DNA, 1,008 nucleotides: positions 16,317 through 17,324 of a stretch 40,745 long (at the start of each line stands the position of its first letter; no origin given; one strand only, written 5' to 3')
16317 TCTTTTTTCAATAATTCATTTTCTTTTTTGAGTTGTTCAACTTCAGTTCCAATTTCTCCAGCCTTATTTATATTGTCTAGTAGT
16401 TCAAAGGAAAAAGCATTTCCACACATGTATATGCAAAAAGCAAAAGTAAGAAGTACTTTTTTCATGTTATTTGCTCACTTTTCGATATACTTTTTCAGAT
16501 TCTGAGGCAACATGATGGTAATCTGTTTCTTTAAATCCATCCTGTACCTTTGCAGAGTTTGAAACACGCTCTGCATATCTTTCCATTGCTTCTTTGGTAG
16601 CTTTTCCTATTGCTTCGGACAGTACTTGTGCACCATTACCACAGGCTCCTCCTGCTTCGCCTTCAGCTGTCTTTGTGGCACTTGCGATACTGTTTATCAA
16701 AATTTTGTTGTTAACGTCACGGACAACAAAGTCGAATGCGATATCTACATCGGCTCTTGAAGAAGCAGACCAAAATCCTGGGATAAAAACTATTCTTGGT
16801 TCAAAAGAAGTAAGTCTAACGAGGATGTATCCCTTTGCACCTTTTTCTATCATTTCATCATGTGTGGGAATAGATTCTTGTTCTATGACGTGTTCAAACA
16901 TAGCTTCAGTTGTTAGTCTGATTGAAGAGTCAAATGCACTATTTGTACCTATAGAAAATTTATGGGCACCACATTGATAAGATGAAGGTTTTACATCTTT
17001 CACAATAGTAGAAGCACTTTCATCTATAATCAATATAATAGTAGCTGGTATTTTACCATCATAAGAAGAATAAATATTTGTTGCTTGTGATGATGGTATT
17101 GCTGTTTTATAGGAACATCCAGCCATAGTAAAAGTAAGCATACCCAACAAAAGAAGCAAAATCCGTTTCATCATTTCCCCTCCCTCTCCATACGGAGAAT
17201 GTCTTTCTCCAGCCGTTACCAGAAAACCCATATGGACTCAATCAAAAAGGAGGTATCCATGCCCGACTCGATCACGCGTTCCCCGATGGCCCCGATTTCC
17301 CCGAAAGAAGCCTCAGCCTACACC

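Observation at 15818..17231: AT-rich lipoprotein plus secreted coiled-coil protein operon next to the tail fibre gene. Candidate receptor-masking or superinfection-exclusion cargo.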

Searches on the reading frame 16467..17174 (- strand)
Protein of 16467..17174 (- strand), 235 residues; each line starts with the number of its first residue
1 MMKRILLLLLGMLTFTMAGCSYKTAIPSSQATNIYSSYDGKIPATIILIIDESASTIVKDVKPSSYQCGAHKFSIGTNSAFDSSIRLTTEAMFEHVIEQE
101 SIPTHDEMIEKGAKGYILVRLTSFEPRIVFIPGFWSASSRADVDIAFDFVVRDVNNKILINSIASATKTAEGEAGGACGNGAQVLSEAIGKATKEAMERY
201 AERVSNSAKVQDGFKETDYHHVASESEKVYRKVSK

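Call 3: search_protein_families(library=pfam, proteins=[window:16467-17174:-], max_evalue=1)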
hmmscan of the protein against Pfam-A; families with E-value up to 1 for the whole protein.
window:16467-17174:- (235 aa): 0 families

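Call 4: search_protein_families(library=phrogs, proteins=[window:16467-17174:-], max_evalue=1)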
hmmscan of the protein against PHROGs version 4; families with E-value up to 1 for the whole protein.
window:16467-17174:- (235 aa): 5 families
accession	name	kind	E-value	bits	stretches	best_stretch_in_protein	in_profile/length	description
phrog_32413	-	unknown function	0.043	15.1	1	3-31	3-31/59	-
phrog_714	-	unknown function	0.14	13.1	1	139-155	33-49/73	-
phrog_3224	-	unknown function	0.19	12.9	1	1-40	1-45/96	-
phrog_33895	-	unknown function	0.27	12.7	1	31-74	16-56/97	-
phrog_8801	-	unknown function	0.31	12.6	1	2-25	1-23/94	-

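Call 5: search_protein_families(library=padloc, proteins=[window:16467-17174:-], max_evalue=1)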
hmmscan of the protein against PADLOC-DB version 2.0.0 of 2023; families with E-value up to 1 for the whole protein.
window:16467-17174:- (235 aa): 0 families

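Call 6: search_protein_families(library=ncbifam, proteins=[window:16467-17174:-], max_evalue=1)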
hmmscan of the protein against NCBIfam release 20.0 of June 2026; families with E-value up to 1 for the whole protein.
window:16467-17174:- (235 aa): 3 families
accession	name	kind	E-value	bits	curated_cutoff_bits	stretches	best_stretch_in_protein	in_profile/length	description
NF000997.0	PRK00106.1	equivalog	0.028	13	937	1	142-216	397-472/535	ribonuclease Y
NF033216.1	lipo_YgdI_YgdR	subfamily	0.058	13.3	42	1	3-35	2-34/71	YgdI/YgdR family lipoprotein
NF010238.0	PRK13685.1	subfamily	0.32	10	432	0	12-67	78-120/335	hypothetical protein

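Call 9: find_homologous_proteins(query=window:16467-17174:-, max_evalue=0.001)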
Query window:16467-17174:- (235 aa): 4 proteins with E <= 0.001 among 149 candidates.
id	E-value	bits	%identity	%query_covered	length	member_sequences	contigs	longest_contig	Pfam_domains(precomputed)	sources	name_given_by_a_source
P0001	1.1e-132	458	100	91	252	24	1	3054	-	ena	-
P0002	4.6e-51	191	43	91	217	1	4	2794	-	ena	-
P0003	9.6e-50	187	42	84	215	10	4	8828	-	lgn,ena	-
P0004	1.1e-23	102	44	57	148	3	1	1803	-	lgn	-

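Call 13: find_encoding_contigs(protein=P0003, flank=10000, max_places=4)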
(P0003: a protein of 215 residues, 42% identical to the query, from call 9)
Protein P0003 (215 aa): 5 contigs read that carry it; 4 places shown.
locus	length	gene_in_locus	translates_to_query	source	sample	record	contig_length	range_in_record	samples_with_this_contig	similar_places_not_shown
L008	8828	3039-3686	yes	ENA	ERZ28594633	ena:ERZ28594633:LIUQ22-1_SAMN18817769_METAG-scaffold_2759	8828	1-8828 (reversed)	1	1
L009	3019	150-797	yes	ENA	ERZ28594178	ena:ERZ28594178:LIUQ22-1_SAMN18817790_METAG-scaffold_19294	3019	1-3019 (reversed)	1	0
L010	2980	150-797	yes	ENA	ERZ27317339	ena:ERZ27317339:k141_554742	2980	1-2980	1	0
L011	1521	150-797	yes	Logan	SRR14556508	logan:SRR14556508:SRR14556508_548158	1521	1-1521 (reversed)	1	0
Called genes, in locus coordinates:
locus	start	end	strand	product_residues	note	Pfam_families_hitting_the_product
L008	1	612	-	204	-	?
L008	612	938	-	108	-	-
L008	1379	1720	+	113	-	-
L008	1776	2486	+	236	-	-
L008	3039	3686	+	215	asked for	-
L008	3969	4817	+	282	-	PF08346:AntA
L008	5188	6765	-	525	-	-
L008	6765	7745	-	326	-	-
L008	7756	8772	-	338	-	-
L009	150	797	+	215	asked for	-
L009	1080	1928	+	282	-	PF08346:AntA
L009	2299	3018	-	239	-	?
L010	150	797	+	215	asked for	-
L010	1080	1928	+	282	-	PF08346:AntA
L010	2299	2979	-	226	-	?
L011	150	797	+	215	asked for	-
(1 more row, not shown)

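Call 22: find_homologous_proteins(query=A1, max_evalue=0.01)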
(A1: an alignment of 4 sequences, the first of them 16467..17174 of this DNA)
Query A1 (4 sequences) (235 aa, profile of the alignment): 24 proteins with E <= 0.01 among 3757 candidates.
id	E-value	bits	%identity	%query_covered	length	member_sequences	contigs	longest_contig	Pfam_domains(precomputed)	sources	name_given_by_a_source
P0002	5.1e-120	417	43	91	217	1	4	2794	-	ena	-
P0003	1.9e-118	412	42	84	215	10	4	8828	-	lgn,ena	-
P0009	2.1e-114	398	44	91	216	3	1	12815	-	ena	-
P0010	1.7e-110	385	40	91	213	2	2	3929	-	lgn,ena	-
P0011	2.1e-108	379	42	91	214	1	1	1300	-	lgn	-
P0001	3.5e-104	365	100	91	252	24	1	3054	-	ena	-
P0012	1.7e-90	320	45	91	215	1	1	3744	-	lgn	-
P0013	3.8e-90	319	46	91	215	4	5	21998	-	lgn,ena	-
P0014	3.7e-87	309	45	91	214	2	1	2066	-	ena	-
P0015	3.1e-74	267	33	91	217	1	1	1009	-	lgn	-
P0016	2.1e-63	231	46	91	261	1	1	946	-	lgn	-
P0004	1.7e-59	219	44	57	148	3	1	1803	-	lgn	-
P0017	2.7e-57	212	40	88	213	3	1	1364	-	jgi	jgi:hypothetical protein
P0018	1.0e-52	197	33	66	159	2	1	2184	-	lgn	-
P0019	1.4e-44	170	29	96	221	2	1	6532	-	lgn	-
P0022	1.7e-40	157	35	85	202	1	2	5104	-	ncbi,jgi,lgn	jgi:ABC-type uncharacterized transport system auxiliary subunit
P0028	1.6e-19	88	30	88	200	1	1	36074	-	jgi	jgi:hypothetical protein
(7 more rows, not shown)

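Call 26: search_protein_families(library=pfam, alignment_id=A3, max_evalue=1)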
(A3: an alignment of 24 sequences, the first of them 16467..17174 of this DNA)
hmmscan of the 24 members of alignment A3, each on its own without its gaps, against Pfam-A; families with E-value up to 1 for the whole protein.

A. member 1, window:16467-17174:- (235 aa): 0 families

B. families by the number of members that match (of 24 scanned): 10 families
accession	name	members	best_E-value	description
PF22696.2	Putative_PNPOx_2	2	0.0053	Pyridoxamine 5'-phosphate oxidase-like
PF03486.20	HI0933_like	1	0.0013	HI0933-like protein Rossmann domain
PF04390.17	LptE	1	0.0025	Lipopolysaccharide-assembly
PF07585.17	BBP7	1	0.075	Putative beta barrel porin-7 (BBP7)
PF06452.16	CBM9_1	1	0.096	Carbohydrate family 9 binding domain-like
PF18503.7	RPN6_C_helix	1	0.11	26S proteasome subunit RPN6 C-terminal helix domain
PF03554.18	Herpes_UL73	1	0.11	UL73 viral envelope glycoprotein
PF10671.14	TcpQ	1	0.19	Toxin co-regulated pilus biosynthesis protein Q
PF23572.1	GH3_C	1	0.23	GH3 family C-terminal domain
PF08139.17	LPAM_1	1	0.29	Prokaryotic membrane lipoprotein lipid attachment site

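Call 28: find_encoding_contigs(protein=P0013, flank=8000, max_places=3)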
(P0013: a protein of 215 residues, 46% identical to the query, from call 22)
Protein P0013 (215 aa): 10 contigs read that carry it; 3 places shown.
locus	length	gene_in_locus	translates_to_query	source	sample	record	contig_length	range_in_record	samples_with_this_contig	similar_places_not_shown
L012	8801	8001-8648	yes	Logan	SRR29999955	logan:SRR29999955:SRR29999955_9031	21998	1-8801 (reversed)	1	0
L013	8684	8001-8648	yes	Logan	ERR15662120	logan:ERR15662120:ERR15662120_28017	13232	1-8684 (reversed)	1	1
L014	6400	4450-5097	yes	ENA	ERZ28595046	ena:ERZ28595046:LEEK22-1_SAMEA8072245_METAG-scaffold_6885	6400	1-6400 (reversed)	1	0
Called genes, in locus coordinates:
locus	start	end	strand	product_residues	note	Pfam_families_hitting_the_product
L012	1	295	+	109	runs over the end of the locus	PF09956:Phage_cement_2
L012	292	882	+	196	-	-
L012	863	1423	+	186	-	PF01464:SLT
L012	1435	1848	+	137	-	-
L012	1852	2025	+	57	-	-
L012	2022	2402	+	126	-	-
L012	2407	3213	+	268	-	-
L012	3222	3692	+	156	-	-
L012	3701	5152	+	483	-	PF18906:Phage_tube_2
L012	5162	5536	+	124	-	-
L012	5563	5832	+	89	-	PF08809:DUF1799 (weak)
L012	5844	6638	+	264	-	PF02498:Bro-N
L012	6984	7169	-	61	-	-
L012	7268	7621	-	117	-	PF05534:HicB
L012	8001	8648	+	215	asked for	-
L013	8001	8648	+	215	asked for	-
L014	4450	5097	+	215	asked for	-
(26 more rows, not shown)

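Call 29: find_encoding_contigs(protein=P0028, flank=8000, max_places=2)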
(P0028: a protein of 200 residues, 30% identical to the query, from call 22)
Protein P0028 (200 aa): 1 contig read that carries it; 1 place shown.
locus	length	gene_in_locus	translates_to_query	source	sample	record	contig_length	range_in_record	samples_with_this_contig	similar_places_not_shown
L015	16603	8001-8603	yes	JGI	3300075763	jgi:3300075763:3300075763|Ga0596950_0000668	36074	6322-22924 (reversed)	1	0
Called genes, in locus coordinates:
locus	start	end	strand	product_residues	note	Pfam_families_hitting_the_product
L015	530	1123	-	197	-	PF01066:CDP-OH_P_transf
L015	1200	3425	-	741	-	PF01541:GIY-YIG, PF27096:UvrC_M, PF22920:UvrC_RNaseH, PF08459:UvrC_RNaseH_dom, PF00633:HHH (faint), PF14520:HHH_5 (weak)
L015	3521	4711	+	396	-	PF10093:EarP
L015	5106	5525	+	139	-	-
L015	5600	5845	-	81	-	-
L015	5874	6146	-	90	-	-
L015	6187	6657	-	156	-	PF18863:AbiJ_NTD4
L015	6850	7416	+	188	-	-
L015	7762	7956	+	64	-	-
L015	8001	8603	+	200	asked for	-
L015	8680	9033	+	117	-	-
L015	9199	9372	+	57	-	-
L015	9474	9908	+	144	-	PF04883:HK97-gp10_like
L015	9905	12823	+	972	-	PF06791:TMP_2, PF09718:Tape_meas_lam_C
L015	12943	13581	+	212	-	PF04586:Peptidase_S78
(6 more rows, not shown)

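Call 30: predict_structure(alignment_id=A3)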
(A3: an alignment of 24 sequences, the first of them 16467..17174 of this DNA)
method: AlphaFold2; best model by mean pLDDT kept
length: 235 residues; sequences in the alignment: 24
mean_pLDDT: 85.0   pTM: 0.76
mean pLDDT of the five models: 85.0, 84.9, 83.8, 82.1, 81.6
residues with pLDDT >= 90: 124; 70-90: 77; 50-70: 31; < 50: 3
segments of 3 or more residues with pLDDT < 50: 219-221
pLDDT, mean of each block of 10 residues (from residue 1): 82 67 80 73 94 71 80 82 94 95 94 96 92 86 95 96 97 84 92 95 93 72 55 64
secondary structure, 60 per line:
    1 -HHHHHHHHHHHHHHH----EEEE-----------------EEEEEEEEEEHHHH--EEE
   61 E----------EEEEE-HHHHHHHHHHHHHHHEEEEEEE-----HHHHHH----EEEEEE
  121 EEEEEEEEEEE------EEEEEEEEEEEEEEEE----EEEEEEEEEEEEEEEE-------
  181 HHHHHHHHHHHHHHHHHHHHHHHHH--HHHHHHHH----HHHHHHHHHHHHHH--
elements in order: H2-16 E21-24 E42-51 H52-55 E58-61 E72-76 H78-92 E93-99 H105-110 E115-131 E138-153 E158-173 H181-205 H208-215 H220-233

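Call 38: search_solved_structures(query=A3, max_evalue=1, show_alignments=2)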
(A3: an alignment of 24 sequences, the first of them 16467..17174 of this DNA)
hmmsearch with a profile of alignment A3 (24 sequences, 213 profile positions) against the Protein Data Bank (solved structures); distinct sequences matched with E-value up to 1: 6.
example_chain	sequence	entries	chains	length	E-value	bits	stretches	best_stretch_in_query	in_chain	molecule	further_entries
2xh6_A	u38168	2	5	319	0.26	14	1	114-154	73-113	HEAT-LABILE ENTEROTOXIN B CHAIN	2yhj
3ziw_A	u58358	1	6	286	0.27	13.9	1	114-154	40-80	HEAT-LABILE ENTEROTOXIN B CHAIN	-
3zix_A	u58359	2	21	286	0.27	13.9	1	114-154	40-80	HEAT-LABILE ENTEROTOXIN B CHAIN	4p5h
9cmh_B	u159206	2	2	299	0.3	13.8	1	114-154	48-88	Heat-labile enterotoxin B chain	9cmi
3am2_A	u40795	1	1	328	0.36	13.5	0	114-153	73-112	Heat-labile enterotoxin B chain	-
8u5f_A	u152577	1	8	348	0.41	13.3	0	114-153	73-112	Heat-labile enterotoxin B chain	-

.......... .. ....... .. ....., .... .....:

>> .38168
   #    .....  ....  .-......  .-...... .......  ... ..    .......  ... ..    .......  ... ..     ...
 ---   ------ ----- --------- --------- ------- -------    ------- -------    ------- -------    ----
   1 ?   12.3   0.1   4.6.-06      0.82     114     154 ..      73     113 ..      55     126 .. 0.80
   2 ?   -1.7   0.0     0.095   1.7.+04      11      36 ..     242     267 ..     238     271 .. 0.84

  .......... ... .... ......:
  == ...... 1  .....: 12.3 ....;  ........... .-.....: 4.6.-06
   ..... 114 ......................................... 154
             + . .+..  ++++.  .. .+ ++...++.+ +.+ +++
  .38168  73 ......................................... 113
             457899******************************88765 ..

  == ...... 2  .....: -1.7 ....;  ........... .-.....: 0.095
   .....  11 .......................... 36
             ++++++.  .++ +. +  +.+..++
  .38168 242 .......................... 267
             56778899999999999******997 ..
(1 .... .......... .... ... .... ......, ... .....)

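Call 41: find_related_loci(query=A1, collection=genome_contigs, flank=8000)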
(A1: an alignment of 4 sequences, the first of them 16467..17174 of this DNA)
Query A1 (235 aa) in genome_contigs; peptide patterns used: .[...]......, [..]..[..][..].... (x = any residue, [..] = any of these).
104 stretches matched a pattern; 4 encode a relative of the query (tblastn E <= 1e-3); 4 distinct loci.
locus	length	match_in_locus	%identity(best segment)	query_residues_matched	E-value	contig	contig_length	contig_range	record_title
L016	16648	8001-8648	46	1-215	2e-58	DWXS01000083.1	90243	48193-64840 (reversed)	MAG TPA_asm: Candidatus Mailhella merdavium isolate ChiBcec6-11642 ChiBcec6__C214833_L90243_SAMN08009758, whole genome s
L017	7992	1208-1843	45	2-214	8e-52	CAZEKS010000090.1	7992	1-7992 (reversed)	MAG TPA_asm: uncultured Syntrophaceae bacterium isolate binchicken_co189_49 genome assembly, contig: NODE_10415_length_7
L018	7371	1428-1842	40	77-215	5e-26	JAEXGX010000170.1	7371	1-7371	MAG: Proteobacteria bacterium isolate OH_HBB_87 k127_86927, whole genome shotgun sequence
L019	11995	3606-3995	34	86-219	1e-16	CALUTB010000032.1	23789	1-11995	MAG: uncultured Mailhella sp. isolate BRZ_CT__bin108 genome assembly, contig: BRZ_CT__NODE_2756_length_23789_cov_4.47937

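Call 42: find_related_loci(query=A1, collection=viral_contigs, flank=6000)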
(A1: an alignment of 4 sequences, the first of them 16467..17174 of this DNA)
Query A1 (235 aa) in viral_contigs; peptide patterns used: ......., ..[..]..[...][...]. (x = any residue, [..] = any of these).
143 stretches matched a pattern; 2 encode a relative of the query (tblastn E <= 1e-3); 2 distinct loci.
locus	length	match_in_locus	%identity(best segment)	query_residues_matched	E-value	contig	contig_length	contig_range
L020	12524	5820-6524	98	1-235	2e-157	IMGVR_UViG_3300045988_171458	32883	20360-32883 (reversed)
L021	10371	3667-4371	98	1-235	8e-157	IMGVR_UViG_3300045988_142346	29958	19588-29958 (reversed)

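Call 60: fold_search(model_id=the predicted structure, library=viral)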
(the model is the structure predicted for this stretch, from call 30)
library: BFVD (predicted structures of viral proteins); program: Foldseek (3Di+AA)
matches with E <= 10: 1019; with E <= 0.001: 2
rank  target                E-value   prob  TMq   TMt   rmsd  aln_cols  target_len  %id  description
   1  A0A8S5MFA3            1.6e-04  1.00  0.35  0.22  11.9       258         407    9  Periplasmic serine protease [Podoviridae sp. ct9P15]
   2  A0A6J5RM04            2.3e-04  0.97  0.30  0.21  14.8       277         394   11  Curli production assembly/transport protein CsgG [uncultured Caudovirales phage]
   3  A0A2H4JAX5            5.3e-03  0.63  0.18  0.20  12.8       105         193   14  Putative ERF-like protein [uncultured Caudovirales phage]
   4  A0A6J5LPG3            5.3e-03  0.51  0.20  0.19  11.2       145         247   15  Essential recombination function protein [uncultured Caudovirales phage]
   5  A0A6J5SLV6            6.8e-03  0.47  0.20  0.22  12.1       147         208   13  Essential recombination function protein [uncultured Caudovirales phage]
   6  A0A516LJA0            7.2e-03  0.94  0.25  0.27  10.7       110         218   15  (no name in the UniProt tables at hand)
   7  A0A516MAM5            9.2e-03  0.15  0.17  0.18  23.2       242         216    9  (no name in the UniProt tables at hand)
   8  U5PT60                1.0e-02  0.63  0.17  0.17  12.2       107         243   15  Uncharacterized protein [Clavibacter phage CN1A]
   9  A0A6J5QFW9            1.3e-02  0.92  0.23  0.27   6.9        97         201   13  Essential recombination function protein [uncultured Caudovirales phage]
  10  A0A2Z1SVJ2            1.3e-02  0.41  0.25  0.10  21.7       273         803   11  Polyprotein (Fragment) [Ugandan cassava brown streak virus]
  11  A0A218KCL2            1.4e-02  0.80  0.24  0.18  21.1       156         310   13  (no name in the UniProt tables at hand)
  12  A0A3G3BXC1            1.5e-02  0.77  0.25  0.18  12.3       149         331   11  (no name in the UniProt tables at hand)
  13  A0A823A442            1.5e-02  0.63  0.21  0.28  10.9       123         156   13  (no name in the UniProt tables at hand)
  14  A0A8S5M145            2.3e-02  0.77  0.23  0.25  10.1       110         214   12  ERF superfamily protein [Siphoviridae sp. ctLAw30]
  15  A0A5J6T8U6            2.4e-02  0.47  0.22  0.15  12.8       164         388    8  (no name in the UniProt tables at hand)
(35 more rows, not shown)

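Call 65: list_cluster_members(proteins=[L002:2327-3760:-, window:16467-17174:-, window:15818-16465:-])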
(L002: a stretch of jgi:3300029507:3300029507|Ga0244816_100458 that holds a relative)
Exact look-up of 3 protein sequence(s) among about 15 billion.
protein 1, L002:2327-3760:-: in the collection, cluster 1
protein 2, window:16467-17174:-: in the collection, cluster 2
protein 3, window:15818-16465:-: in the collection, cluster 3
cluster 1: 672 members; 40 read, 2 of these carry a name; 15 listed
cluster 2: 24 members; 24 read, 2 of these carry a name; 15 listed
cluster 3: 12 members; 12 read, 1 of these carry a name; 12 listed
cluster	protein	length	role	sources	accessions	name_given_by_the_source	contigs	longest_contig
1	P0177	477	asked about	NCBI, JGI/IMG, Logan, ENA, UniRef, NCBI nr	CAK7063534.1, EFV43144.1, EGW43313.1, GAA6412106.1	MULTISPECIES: chromosomal replication initiator protein DnaA [Bilophila] | chromosomal replication initiator protein | Chromosomal replication initiator protein DnaA n=13 Tax=Bilophila wadsworthia TaxID=35833 ...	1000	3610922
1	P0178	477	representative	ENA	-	-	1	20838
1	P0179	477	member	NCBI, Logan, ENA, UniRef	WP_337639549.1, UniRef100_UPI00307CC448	chromosomal replication initiator protein DnaA [Bilophila wadsworthia] | chromosomal replication initiator protein DnaA n=1 Tax=Bilophila wadsworthia TaxID=35833 ...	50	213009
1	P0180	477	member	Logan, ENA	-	-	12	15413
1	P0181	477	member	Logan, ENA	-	-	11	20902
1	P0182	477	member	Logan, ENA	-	-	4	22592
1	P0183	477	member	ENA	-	-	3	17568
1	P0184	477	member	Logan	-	-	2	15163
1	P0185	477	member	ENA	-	-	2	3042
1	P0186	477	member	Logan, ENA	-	-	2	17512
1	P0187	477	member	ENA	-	-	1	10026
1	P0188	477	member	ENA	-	-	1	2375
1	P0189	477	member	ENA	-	-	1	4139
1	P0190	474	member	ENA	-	-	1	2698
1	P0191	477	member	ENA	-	-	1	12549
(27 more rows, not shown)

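Call 69: search_protein_families(library=pfam, proteins=[L008:1776-2486:+], max_evalue=0.01)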
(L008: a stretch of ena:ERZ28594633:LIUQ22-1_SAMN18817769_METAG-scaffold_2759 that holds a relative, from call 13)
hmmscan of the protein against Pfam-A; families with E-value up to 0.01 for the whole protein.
L008:1776-2486:+ (236 aa): 0 families

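Call 72: find_encoding_contigs(protein=P0022, flank=5000, max_places=2)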
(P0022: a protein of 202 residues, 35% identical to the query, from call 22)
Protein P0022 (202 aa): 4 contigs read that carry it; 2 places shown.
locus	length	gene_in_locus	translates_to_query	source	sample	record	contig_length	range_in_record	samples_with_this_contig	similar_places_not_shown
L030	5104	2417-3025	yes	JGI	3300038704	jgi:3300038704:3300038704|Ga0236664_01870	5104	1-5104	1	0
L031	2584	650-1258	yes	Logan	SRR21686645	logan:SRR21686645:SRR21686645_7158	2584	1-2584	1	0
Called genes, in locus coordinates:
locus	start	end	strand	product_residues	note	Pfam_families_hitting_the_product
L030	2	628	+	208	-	?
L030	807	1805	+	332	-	PF00044:Gp_dh_N, PF02800:Gp_dh_C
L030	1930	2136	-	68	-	-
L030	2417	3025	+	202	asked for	-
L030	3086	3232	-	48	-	-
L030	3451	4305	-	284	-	PF13489:Methyltransf_23, PF01209:Ubie_methyltran, PF02475:TRM5-TYW2_MTfase (weak), PF01269:Fibrillarin, PF08241:Methyltransf_11, PF08242:Methyltransf_12, PF13649:Methyltransf_25, PF13847:Methyltransf_31, +2 more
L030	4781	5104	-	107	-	?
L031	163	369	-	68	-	-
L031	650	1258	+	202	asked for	-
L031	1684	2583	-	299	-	?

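Call 73: find_encoding_contigs(protein=P0009, flank=8000, max_places=2)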
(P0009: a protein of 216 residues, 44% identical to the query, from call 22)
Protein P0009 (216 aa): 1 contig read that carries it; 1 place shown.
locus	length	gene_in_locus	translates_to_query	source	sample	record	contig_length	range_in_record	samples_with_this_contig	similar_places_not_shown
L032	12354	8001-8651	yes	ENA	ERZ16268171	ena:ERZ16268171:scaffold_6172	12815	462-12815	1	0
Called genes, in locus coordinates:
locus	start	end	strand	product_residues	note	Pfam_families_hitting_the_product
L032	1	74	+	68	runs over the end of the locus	-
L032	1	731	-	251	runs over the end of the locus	-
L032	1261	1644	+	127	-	-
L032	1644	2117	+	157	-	-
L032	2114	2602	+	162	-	PF06114:Peptidase_M78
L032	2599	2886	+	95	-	PF13560:HTH_31 (weak), PF01381:HTH_3 (weak)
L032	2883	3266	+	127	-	PF14354:Lar_restr_allev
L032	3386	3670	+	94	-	-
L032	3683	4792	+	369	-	PF00589:Phage_integrase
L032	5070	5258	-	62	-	-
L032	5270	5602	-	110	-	-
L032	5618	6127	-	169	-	-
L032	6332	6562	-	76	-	-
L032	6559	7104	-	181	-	PF27318:HI1402_helical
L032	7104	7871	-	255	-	-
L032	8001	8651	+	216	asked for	-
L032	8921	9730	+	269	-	PF09669:Phage_pRha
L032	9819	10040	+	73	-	-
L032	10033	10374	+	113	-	-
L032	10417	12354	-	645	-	?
